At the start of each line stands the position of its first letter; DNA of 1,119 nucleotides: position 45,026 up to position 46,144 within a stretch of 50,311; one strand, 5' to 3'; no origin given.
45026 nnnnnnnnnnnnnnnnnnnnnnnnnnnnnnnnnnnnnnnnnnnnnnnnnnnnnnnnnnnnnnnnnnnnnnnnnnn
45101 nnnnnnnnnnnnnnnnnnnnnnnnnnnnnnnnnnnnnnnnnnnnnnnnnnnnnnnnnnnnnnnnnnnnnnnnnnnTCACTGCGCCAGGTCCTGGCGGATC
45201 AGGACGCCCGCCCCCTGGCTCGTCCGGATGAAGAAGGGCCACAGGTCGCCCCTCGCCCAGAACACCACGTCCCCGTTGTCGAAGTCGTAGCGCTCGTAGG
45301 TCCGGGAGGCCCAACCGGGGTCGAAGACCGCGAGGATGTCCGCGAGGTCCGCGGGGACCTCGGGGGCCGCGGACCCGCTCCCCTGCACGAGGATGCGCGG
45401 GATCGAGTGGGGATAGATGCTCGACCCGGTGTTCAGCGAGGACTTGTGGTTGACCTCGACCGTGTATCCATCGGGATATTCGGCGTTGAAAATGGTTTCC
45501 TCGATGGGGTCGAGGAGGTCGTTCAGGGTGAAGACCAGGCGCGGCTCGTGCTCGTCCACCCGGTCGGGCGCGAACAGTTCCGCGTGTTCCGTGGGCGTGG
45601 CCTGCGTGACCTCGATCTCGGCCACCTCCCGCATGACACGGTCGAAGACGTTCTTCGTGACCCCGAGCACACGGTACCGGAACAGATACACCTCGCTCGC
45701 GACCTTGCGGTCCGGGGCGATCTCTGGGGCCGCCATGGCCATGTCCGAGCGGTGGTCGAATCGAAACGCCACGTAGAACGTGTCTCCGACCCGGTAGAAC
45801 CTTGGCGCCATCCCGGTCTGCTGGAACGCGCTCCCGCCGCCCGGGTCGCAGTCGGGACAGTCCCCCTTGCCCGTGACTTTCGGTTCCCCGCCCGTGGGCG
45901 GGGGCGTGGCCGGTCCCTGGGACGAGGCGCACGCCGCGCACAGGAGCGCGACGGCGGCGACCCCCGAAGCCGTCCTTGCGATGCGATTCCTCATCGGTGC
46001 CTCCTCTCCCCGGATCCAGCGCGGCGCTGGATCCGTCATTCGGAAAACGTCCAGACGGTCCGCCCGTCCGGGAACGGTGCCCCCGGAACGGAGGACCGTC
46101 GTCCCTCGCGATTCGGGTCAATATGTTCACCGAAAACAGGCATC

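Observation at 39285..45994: Four-gene secreted operon: lipoprotein, thiol-enzyme-like protein with a P-domain, lipoprotein, and HKD phospholipase D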

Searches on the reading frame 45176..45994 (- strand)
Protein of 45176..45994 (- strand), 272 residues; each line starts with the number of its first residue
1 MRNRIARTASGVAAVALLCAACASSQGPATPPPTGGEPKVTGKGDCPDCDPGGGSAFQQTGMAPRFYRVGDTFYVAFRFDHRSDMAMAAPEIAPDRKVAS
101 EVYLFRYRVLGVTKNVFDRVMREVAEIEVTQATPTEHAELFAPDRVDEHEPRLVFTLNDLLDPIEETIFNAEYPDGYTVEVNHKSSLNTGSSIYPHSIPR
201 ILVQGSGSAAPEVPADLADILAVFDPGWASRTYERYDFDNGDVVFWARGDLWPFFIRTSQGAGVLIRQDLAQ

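Call 4: search_protein_families(library=pfam, proteins=[window:45176-45994:-], max_evalue=0.1)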
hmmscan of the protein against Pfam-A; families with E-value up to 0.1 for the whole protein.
window:45176-45994:- (272 aa): 0 families

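Call 5: search_protein_families(library=ncbifam, proteins=[window:45176-45994:-], max_evalue=0.1)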
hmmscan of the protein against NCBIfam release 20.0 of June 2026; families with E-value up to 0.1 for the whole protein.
window:45176-45994:- (272 aa): 0 families

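Call 9: search_solved_structures(query=window:45176-45994:-, max_evalue=10)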
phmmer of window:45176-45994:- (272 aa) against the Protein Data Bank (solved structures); distinct sequences matched with E-value up to 10: 1.
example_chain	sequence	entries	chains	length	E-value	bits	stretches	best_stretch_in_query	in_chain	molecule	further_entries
3pmk_N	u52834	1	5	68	1.6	11.3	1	116-156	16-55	Phosphoprotein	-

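Call 25: find_homologous_proteins(query=window:45176-45994:-, max_evalue=0.001)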
Query window:45176-45994:- (272 aa): 26 proteins with E <= 0.001 among 2248 candidates.
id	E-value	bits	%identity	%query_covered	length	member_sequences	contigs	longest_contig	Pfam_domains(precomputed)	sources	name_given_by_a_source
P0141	4.3e-168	576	92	100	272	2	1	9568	-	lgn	-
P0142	5.4e-160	549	86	100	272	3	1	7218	-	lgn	-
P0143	7.1e-157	539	85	100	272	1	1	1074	-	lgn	-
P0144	6.5e-155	532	84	100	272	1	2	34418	-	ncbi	-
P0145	1.6e-153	528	87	92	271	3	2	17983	-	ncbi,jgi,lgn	-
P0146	1.4e-152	525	88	92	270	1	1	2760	-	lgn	-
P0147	2.4e-147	508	87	87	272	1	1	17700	-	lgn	-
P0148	5.4e-144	497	81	92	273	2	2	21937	-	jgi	-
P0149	9.0e-93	329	55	94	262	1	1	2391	-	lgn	-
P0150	2.5e-73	265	52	85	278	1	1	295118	-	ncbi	ncbi:MAG: hypothetical protein ACQEXJ_00745 [Myxococcota bacterium]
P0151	2.0e-71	259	45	99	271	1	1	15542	-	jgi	-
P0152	3.3e-70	255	47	97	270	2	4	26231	-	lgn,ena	-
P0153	3.6e-70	255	48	94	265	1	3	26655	-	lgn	-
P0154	1.2e-69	253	50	82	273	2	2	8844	-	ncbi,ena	-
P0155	3.7e-69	251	48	94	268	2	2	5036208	-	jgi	-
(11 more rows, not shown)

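Call 36: predict_structure(alignment_id=A2)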
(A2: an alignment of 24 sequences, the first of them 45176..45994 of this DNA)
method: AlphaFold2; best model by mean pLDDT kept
length: 272 residues; sequences in the alignment: 24
mean_pLDDT: 75.4   pTM: 0.72
mean pLDDT of the five models: 75.4, 74.6, 74.4, 73.2, 73.0
residues with pLDDT >= 90: 107; 70-90: 73; 50-70: 26; < 50: 66
segments of 3 or more residues with pLDDT < 50: 1-46, 86-97, 184-190
pLDDT, mean of each block of 10 residues (from residue 1): 43 41 38 34 45 80 93 93 51 53 94 90 94 88 84 90 87 87 50 67 74 95 96 88 91 91 95 91
secondary structure, 60 per line:
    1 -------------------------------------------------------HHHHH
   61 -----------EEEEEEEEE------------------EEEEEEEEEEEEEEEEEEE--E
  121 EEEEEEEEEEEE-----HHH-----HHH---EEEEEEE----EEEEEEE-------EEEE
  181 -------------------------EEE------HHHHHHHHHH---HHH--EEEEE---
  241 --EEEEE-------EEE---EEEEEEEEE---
elements in order: H56-60 E72-80 E99-117 E120-132 E152-158 E163-169 E177-180 E206-208 H215-224 E233-237 E243-247 E255-257 E261-269

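Call 41: fold_search(model_id=the predicted structure, library=pdb)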
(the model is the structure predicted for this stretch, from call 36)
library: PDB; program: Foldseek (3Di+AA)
matches with E <= 10: 450; with E <= 0.001: 0
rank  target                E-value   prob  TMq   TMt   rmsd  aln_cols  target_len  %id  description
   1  6ntr_D                6.5e-03  0.51  0.22  0.24  18.7       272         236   10  Crystal Structure of Beta-barrel-like Protein of Domain of Unknown Function DUF1849 from Brucella abortus (released 2019-02-13)
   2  6ntr_A                1.0e-02  0.41  0.22  0.24  19.1       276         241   10  Crystal Structure of Beta-barrel-like Protein of Domain of Unknown Function DUF1849 from Brucella abortus (released 2019-02-13)
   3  6ntr_C                3.0e-02  0.35  0.23  0.25  18.7       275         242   12  Crystal Structure of Beta-barrel-like Protein of Domain of Unknown Function DUF1849 from Brucella abortus (released 2019-02-13)
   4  6jld_B                1.7e-01  0.47  0.28  0.39   7.8       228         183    5  Crystal structure of a human ependymin related protein (released 2019-07-10)
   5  6jld_C                1.9e-01  0.44  0.29  0.38   8.3       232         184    6  Crystal structure of a human ependymin related protein (released 2019-07-10)
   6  4jmd_B                2.5e-01  0.03  0.11  0.11  18.0       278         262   11  Enduracididine biosynthesis enzyme MppR complexed with the condensation product of pyruvate and imidazole 4-carboxalde (released 2013-07-03)
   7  6jla_D                2.7e-01  0.30  0.27  0.35   8.4       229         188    6  Crystal structure of a mouse ependymin related protein (released 2020-03-04)
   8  3bgt_A                2.8e-01  0.03  0.12  0.13  16.9       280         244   11  Structural Studies of Acetoacetate Decarboxylase (released 2008-12-23)
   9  4jmc_B                2.8e-01  0.03  0.11  0.12  18.2       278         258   11  Enduracididine biosynthesis enzyme MppR complexed with pyruvate (released 2013-07-03)
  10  3bh2_A                2.8e-01  0.03  0.11  0.12  16.5       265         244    9  Structural Studies of Acetoacetate Decarboxylase (released 2008-12-23)
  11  5ltd_A                3.0e-01  0.09  0.13  0.11  16.7       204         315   10  Phosphate-bound Pichia angusta Atg18 (released 2017-09-20)
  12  6jld_D                3.2e-01  0.25  0.26  0.34   9.0       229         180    6  Crystal structure of a human ependymin related protein (released 2019-07-10)
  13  9lwa_A                4.0e-01  0.05  0.12  0.19  17.4       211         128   13  Bacteriophage Mycofy1 distal head-to-tail interface (C6 symmetry) (released 2025-04-16)
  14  9i86_A                4.4e-01  0.02  0.07  0.11  17.7       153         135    6  Enterobacteriaphage PRD1 - P12 protein filament in complex with poly(dT) ssDNA (released 2025-03-19)
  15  5ltd_B                4.7e-01  0.07  0.12  0.11  16.5       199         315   10  Phosphate-bound Pichia angusta Atg18 (released 2017-09-20)
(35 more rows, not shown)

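Call 59: search_solved_structures(query=A2, max_evalue=10)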
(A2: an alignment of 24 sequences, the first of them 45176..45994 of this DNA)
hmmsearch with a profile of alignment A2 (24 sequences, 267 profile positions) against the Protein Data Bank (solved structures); distinct sequences matched with E-value up to 10: 4.
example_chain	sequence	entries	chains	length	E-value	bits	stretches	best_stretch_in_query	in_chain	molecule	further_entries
7qhn_A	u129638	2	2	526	0.98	11.7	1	165-213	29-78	Lysine--tRNA ligase 1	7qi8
7qh8_A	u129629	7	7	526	0.98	11.7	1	165-213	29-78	Lysine--tRNA ligase 1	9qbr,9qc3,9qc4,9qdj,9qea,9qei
3q9u_A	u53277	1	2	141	1.1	11.5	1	206-264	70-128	CoA binding protein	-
9leg_D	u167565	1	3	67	2.3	10.4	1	1-41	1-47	Lipoprotein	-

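Call 74: find_encoding_contigs(protein=P0144, flank=9000, max_places=1)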
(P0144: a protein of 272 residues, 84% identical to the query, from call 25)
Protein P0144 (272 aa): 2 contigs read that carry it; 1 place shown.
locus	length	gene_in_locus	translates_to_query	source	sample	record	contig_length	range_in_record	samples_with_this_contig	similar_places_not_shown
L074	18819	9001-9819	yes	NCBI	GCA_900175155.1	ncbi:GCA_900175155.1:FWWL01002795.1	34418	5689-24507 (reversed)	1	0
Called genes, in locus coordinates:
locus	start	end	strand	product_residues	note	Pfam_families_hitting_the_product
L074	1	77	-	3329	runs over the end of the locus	?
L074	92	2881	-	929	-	PF12895:ANAPC3 (faint), PF14559:TPR_19 (faint), PF23914:TPR_CcmH_CycH (faint), PF00515:TPR_1 (faint), PF13181:TPR_8 (faint), PF13424:TPR_12 (weak), PF13432:TPR_16, PF07719:TPR_2 (weak), +2 more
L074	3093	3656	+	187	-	PF14361:RsbRD_N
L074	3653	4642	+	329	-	PF02665:Nitrate_red_gam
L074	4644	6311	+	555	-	PF12797:Fer4_2 (faint), PF13237:Fer4_10 (faint), PF13183:Fer4_8, PF13534:Fer4_17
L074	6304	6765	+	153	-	-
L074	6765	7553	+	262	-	PF13183:Fer4_8 (faint), PF13237:Fer4_10 (weak), PF13247:Fer4_11, PF13187:Fer4_9 (weak), PF00037:Fer4 (weak), PF12837:Fer4_6 (weak), PF12838:Fer4_7 (weak)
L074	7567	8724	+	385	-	PF03916:NrfD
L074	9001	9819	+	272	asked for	-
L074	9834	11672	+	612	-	PF16683:TGase_elicitor, PF01483:P_proprotein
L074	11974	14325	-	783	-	-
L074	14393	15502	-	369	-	PF13487:HD_5, PF01966:HD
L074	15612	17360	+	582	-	-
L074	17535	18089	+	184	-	PF14319:Zn_Tnp_IS91 (weak)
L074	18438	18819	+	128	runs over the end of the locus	PF01695:IstB_IS21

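Call 88: list_cluster_members(proteins=[window:45176-45994:-, window:43316-45160:-, P0121, window:39285-41366:-])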
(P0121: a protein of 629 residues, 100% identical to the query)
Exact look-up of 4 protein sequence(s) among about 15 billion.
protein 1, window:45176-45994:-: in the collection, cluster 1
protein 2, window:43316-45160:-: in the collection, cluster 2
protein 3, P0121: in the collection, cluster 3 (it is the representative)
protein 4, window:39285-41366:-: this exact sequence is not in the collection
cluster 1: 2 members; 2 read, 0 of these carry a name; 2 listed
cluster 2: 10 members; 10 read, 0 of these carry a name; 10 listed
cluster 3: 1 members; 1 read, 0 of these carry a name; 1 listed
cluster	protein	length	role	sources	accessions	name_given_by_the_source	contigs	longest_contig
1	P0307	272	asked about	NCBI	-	-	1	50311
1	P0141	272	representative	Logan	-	-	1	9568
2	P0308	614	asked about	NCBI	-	-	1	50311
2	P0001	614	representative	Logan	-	-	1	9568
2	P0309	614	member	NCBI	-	-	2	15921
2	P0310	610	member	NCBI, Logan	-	-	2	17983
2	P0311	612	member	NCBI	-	-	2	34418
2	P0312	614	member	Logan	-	-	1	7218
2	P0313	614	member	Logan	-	-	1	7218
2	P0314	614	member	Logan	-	-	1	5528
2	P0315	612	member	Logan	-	-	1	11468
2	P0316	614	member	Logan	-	-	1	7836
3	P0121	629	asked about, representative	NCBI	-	-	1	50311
